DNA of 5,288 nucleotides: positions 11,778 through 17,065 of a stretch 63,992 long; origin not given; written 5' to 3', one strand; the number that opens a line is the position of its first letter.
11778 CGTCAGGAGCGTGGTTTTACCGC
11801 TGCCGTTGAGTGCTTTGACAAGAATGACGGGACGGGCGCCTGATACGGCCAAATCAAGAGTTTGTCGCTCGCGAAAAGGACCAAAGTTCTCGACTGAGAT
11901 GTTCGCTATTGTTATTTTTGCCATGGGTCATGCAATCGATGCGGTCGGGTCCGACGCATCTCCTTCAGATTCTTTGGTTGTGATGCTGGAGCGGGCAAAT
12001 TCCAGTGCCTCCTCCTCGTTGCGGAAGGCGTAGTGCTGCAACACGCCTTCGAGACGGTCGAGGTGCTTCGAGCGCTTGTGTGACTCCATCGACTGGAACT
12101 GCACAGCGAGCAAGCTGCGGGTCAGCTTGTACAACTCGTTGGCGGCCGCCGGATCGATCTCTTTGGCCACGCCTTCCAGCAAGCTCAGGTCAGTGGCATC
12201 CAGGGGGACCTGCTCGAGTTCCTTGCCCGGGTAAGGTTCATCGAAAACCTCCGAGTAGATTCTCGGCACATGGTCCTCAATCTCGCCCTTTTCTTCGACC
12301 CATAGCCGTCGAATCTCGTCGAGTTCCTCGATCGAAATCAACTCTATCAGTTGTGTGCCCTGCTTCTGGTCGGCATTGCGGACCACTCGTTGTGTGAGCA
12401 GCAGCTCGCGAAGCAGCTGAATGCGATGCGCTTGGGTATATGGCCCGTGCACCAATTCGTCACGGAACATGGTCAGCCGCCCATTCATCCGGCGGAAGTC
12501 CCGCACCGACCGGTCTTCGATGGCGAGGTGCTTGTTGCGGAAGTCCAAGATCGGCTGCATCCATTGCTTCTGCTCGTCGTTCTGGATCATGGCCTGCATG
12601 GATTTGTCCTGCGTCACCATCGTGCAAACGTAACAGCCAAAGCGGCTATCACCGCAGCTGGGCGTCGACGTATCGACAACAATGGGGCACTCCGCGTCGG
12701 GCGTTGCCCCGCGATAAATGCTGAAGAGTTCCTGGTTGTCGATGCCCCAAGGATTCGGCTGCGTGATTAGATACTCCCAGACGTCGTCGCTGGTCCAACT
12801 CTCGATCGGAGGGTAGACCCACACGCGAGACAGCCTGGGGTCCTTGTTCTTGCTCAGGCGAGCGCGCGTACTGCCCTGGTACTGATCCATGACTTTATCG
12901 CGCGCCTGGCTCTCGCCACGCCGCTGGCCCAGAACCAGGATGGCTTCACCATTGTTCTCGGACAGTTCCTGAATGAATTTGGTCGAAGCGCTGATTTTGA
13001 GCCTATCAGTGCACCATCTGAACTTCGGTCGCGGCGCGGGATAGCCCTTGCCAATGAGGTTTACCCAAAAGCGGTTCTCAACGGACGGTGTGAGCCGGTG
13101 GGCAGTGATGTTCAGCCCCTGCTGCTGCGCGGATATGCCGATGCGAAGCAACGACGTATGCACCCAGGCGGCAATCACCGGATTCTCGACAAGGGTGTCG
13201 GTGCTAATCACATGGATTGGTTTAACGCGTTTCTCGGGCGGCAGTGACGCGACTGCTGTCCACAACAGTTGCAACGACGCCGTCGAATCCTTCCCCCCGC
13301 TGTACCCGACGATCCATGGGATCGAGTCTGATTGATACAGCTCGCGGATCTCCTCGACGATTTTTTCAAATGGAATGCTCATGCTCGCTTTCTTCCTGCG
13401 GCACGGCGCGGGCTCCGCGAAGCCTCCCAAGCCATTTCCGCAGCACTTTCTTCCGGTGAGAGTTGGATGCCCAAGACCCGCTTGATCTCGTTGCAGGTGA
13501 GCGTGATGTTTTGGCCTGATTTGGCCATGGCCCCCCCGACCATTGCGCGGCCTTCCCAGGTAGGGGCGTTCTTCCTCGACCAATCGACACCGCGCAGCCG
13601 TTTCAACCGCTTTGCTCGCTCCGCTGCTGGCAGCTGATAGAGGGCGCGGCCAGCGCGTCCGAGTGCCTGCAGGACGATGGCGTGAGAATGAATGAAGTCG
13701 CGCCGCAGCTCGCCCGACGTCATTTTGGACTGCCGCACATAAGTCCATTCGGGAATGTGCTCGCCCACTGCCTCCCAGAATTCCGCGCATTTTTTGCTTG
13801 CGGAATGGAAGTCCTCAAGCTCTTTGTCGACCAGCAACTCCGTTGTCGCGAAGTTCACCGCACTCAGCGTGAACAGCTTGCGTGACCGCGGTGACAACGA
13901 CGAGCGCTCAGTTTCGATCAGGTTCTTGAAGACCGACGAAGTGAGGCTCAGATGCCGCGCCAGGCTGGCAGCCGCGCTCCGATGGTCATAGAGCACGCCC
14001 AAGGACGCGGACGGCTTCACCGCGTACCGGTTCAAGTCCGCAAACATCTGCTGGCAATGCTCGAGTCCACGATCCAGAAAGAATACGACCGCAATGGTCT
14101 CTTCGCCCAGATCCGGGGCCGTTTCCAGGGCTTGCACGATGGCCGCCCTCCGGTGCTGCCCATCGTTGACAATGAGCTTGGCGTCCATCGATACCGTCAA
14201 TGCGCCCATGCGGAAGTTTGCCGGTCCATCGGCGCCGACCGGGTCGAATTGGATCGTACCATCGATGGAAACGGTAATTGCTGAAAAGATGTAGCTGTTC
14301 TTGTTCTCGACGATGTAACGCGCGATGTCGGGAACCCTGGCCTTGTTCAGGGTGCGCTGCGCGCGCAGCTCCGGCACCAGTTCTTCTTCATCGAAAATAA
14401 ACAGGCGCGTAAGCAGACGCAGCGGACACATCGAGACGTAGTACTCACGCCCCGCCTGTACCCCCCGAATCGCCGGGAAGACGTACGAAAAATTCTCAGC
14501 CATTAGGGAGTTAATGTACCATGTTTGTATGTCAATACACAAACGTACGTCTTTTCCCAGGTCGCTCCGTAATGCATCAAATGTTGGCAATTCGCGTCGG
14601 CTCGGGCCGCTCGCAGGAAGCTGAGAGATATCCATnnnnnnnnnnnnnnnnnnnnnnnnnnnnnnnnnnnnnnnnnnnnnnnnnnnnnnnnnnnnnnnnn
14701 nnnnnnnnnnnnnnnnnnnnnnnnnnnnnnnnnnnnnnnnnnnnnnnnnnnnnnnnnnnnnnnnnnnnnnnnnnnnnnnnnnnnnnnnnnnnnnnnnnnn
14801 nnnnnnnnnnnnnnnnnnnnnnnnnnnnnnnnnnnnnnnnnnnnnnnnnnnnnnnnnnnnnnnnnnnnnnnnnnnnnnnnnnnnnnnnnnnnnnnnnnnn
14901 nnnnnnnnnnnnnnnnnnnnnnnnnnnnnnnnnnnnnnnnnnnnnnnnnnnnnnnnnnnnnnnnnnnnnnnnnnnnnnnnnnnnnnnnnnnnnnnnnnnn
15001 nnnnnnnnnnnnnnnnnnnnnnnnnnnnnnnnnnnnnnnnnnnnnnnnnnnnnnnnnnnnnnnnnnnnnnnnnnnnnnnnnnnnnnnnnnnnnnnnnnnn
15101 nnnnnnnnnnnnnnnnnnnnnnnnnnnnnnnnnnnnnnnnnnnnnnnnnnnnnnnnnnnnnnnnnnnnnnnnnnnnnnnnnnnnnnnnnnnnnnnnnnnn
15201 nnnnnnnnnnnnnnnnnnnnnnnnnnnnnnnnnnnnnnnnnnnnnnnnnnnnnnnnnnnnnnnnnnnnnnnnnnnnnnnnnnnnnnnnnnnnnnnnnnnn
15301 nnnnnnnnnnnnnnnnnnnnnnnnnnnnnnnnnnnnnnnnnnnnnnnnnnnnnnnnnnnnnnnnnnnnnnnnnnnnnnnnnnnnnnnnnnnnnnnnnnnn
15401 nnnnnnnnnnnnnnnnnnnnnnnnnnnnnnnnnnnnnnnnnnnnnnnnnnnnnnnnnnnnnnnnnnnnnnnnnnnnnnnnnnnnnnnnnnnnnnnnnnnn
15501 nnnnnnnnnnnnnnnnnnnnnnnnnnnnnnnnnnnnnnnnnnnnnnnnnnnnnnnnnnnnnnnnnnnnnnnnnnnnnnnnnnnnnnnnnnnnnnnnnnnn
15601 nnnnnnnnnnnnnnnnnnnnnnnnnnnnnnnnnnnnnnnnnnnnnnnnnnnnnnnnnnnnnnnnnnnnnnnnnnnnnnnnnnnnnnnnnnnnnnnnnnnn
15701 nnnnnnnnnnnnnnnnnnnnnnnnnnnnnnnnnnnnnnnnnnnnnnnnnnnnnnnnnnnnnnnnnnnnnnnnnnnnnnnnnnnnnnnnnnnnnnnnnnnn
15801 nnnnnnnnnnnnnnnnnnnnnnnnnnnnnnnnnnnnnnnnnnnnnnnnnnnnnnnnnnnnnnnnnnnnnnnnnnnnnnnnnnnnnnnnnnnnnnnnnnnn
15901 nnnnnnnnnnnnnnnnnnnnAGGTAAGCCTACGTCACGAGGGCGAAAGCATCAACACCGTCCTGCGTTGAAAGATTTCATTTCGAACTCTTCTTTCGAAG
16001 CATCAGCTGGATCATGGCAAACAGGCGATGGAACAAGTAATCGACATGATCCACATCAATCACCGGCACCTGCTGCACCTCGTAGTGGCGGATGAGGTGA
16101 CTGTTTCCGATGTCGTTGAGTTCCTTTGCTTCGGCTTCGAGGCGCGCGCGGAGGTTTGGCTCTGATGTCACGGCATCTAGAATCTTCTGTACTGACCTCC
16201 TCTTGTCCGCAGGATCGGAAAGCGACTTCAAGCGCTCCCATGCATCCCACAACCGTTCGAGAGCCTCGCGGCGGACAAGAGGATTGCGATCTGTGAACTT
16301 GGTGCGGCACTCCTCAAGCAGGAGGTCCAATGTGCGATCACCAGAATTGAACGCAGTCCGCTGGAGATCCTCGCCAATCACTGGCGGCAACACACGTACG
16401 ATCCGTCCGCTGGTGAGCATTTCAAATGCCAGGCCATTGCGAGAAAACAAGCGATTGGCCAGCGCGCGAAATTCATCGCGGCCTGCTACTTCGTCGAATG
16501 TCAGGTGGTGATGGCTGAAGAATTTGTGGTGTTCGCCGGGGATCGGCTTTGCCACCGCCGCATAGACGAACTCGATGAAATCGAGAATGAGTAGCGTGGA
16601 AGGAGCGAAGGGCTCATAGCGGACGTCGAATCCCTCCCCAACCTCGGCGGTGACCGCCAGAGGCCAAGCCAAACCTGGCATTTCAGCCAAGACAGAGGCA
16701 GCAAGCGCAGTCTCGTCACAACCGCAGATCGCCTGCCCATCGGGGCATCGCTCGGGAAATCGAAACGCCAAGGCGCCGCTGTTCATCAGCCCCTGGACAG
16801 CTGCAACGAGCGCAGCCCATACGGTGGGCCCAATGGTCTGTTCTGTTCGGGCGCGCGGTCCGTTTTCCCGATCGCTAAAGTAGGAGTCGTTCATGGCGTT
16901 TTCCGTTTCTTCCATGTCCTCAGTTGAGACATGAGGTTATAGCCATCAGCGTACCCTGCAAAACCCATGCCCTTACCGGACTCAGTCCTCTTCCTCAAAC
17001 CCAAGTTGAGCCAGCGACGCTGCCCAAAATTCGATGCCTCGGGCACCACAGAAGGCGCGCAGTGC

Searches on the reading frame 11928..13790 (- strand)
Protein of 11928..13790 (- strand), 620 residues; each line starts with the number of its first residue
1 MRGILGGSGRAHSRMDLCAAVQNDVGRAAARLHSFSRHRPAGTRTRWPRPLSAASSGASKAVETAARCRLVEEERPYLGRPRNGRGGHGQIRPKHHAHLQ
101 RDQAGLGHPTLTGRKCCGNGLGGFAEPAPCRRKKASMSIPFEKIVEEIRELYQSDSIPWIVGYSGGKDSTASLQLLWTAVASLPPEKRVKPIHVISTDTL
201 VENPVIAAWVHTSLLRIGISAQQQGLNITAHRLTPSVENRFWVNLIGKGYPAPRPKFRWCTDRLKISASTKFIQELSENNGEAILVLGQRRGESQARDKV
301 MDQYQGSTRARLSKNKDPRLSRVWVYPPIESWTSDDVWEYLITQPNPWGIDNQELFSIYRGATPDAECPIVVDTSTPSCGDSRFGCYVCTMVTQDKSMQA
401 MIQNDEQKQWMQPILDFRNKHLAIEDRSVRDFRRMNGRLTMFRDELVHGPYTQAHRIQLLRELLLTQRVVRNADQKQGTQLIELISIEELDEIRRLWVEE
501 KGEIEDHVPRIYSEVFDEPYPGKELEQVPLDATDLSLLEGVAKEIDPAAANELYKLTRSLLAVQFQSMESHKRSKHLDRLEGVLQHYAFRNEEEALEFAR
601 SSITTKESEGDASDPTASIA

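Call 3: search_protein_families(library=pfam, proteins=[window:11928-13790:-], max_evalue=0.01)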
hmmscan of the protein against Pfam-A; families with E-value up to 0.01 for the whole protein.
window:11928-13790:- (620 aa): 1 family
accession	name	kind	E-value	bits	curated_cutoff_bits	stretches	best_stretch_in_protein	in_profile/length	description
PF01507.26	PAPS_reduct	-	2.8e-09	37.7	22.5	1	160-344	3-152/175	Phosphoadenosine phosphosulfate reductase domain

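Call 4: search_protein_families(library=padloc, proteins=[window:11928-13790:-], max_evalue=0.01)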
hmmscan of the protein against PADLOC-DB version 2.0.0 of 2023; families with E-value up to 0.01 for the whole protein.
window:11928-13790:- (620 aa): 7 families
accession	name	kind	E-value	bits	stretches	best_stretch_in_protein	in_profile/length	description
PDLC02662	DndC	-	1.3e-163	543.4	1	139-606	9-472/481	DndC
PDLC02661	DndC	-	9.5e-139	461.4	1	140-593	6-459/468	DndC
PDLC03333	MTase_II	-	4.7e-88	294.1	1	140-556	26-458/544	Type II methyltransferase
PDLC02659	DndC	-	3.8e-87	291.3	3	144-341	16-210/586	DndC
PDLC02660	DndC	-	3.8e-87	291.3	3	144-341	16-210/586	DndC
PDLC02510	BrxP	-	5.6e-10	36.1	1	144-343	120-292/779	BrxP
PDLC02782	SspD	-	4.1e-07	28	1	160-294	3-119/277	SspD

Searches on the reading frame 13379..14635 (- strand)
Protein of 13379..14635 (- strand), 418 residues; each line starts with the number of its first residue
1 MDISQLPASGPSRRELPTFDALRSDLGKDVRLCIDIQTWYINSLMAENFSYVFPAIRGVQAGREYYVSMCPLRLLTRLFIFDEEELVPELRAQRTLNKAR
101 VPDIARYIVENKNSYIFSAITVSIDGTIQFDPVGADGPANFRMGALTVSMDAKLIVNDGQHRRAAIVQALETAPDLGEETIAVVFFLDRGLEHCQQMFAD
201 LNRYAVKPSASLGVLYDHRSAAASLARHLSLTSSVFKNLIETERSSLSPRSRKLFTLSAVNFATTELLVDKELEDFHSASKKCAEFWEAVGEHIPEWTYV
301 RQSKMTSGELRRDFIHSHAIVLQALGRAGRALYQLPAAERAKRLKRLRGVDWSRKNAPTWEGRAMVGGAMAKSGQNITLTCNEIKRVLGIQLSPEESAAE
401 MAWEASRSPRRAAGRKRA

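Call 3: search_protein_families(library=pfam, proteins=[window:13379-14635:-], max_evalue=0.01)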
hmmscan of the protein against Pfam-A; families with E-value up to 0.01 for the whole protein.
window:13379-14635:- (418 aa): 1 family
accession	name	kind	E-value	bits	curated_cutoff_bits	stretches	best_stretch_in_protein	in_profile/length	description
PF14072.11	DndB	-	1.5e-128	429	29.1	1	53-390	1-337/338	DNA-sulfur modification-associated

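Call 4: search_protein_families(library=padloc, proteins=[window:13379-14635:-], max_evalue=0.01)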
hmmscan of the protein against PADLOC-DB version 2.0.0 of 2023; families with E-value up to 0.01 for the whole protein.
window:13379-14635:- (418 aa): 2 families
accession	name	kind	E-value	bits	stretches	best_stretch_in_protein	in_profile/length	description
PDLC02658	DndB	-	3.6e-159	527.5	1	48-400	2-353/356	DndB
PDLC02811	DpdB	-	0.0001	19.2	1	93-205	51-163/370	DpdB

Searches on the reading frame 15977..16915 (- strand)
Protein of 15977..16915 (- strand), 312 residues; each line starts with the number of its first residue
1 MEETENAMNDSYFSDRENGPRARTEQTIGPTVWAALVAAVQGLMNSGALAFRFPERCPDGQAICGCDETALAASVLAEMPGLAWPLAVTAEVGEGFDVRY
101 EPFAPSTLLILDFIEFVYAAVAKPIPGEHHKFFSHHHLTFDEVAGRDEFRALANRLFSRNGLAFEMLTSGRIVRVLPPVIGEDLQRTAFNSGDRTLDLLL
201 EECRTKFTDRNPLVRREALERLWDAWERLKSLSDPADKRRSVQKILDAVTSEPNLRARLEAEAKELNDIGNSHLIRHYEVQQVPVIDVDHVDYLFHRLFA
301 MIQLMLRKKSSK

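Call 3: search_protein_families(library=pfam, proteins=[window:15977-16915:-], max_evalue=0.01)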
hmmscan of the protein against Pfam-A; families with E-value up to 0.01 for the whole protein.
window:15977-16915:- (312 aa): 1 family
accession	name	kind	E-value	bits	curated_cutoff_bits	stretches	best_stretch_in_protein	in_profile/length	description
PF18863.6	AbiJ_NTD4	-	1e-10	42.7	34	1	12-185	2-147/152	AbiJ N-terminal domain 4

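Call 4: search_protein_families(library=padloc, proteins=[window:15977-16915:-], max_evalue=0.01)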
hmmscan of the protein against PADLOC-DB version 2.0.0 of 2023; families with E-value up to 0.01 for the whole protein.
window:15977-16915:- (312 aa): 1 family
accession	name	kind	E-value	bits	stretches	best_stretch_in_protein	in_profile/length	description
PDLC04995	PDC-S32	-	2.1e-46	156.7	1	11-307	2-298/301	-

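Call 5: search_protein_families(library=ncbifam, proteins=[window:15977-16915:-], max_evalue=0.01)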
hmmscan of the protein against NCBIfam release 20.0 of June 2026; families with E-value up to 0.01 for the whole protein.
window:15977-16915:- (312 aa): 0 families
